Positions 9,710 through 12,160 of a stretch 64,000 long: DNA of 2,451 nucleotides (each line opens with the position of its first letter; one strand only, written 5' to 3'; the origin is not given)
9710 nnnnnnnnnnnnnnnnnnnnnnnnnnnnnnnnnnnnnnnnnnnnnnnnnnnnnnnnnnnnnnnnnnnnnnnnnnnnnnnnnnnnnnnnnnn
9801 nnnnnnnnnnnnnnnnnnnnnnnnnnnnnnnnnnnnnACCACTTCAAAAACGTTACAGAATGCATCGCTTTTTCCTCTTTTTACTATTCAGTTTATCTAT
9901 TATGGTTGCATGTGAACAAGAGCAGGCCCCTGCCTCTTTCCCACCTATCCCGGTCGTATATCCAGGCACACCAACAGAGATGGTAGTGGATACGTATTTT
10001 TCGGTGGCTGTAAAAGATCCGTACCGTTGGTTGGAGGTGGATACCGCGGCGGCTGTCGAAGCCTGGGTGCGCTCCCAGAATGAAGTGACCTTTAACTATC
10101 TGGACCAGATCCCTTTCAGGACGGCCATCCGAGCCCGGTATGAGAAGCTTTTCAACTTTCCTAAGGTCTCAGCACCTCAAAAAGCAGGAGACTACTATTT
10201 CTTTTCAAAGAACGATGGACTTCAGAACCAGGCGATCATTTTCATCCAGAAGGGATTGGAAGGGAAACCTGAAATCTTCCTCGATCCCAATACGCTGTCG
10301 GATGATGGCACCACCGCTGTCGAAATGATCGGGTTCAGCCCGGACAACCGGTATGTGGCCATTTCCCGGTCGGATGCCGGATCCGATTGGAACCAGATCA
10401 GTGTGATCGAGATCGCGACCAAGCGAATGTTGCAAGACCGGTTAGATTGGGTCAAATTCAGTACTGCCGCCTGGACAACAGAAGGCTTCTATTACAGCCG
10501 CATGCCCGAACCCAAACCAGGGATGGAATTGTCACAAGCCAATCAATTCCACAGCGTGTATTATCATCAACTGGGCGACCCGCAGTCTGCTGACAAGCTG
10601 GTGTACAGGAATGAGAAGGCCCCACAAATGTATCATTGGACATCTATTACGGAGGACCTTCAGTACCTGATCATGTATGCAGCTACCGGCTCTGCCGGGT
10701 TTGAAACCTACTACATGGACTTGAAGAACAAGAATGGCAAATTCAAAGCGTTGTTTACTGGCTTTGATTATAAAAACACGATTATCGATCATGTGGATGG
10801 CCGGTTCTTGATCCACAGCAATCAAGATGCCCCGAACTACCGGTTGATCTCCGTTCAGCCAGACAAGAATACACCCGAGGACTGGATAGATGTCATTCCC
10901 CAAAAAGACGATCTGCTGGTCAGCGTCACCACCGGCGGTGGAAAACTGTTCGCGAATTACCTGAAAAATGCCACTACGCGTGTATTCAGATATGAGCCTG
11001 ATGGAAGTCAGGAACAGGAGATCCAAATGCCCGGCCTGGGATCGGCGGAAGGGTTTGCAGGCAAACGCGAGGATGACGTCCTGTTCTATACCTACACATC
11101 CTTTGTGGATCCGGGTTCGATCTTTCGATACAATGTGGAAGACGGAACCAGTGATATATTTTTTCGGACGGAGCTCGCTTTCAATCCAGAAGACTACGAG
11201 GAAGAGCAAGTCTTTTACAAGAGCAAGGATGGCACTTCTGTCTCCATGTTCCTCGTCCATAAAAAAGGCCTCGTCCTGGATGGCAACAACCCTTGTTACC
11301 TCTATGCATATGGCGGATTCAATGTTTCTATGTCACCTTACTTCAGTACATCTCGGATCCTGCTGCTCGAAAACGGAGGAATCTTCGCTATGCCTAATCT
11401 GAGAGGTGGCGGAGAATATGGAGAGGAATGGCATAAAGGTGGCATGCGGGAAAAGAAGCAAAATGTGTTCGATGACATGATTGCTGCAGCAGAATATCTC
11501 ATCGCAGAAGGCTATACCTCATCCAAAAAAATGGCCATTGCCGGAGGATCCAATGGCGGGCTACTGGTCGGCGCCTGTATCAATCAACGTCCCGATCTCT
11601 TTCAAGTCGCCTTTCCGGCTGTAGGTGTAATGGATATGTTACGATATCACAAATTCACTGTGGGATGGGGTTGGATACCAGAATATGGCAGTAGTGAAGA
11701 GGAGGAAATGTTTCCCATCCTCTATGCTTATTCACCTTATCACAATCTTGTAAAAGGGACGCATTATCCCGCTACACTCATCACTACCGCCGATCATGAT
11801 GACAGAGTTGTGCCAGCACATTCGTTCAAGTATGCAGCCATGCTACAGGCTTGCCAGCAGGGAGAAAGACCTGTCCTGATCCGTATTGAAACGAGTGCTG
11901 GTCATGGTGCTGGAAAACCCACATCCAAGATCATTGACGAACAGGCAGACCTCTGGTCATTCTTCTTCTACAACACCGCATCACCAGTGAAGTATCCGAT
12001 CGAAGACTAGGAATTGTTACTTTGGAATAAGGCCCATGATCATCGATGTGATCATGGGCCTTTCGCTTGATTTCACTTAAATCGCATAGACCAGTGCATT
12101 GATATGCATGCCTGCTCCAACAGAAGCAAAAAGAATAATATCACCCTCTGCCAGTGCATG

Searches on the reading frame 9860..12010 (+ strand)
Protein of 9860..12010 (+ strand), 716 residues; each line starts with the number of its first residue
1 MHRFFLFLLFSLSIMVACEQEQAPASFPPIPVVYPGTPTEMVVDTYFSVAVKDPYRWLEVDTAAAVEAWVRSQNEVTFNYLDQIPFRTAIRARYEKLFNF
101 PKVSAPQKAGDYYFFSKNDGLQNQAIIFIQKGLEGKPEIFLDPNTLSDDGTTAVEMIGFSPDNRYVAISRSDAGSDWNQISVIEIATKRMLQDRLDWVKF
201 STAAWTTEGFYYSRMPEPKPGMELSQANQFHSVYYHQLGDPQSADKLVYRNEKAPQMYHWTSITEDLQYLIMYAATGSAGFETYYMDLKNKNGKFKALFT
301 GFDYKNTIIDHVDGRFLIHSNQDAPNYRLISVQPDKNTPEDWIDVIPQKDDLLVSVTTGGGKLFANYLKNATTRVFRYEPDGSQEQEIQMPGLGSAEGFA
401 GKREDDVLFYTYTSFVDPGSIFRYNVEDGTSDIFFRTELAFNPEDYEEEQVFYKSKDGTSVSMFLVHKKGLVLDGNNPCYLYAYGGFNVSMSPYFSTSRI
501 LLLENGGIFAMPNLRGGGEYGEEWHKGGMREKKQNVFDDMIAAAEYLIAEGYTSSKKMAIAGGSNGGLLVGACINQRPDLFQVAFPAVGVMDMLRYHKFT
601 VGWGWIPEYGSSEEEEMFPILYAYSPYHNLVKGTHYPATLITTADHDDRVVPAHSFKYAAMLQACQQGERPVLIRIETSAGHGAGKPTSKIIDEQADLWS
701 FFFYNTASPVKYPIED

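Call 13: search_protein_families(library=pfam, proteins=[window:9860-12010:+], max_evalue=0.001)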
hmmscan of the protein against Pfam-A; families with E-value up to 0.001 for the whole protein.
window:9860-12010:+ (716 aa): 2 families
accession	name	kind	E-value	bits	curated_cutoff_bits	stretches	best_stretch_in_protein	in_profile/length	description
PF02897.21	Peptidase_S9_N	-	8.3e-113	377.7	24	1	40-433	7-410/414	Prolyl oligopeptidase, N-terminal beta-propeller domain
PF00326.27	Peptidase_S9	-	1.9e-62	210.9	22.6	1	494-705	2-209/213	Prolyl oligopeptidase family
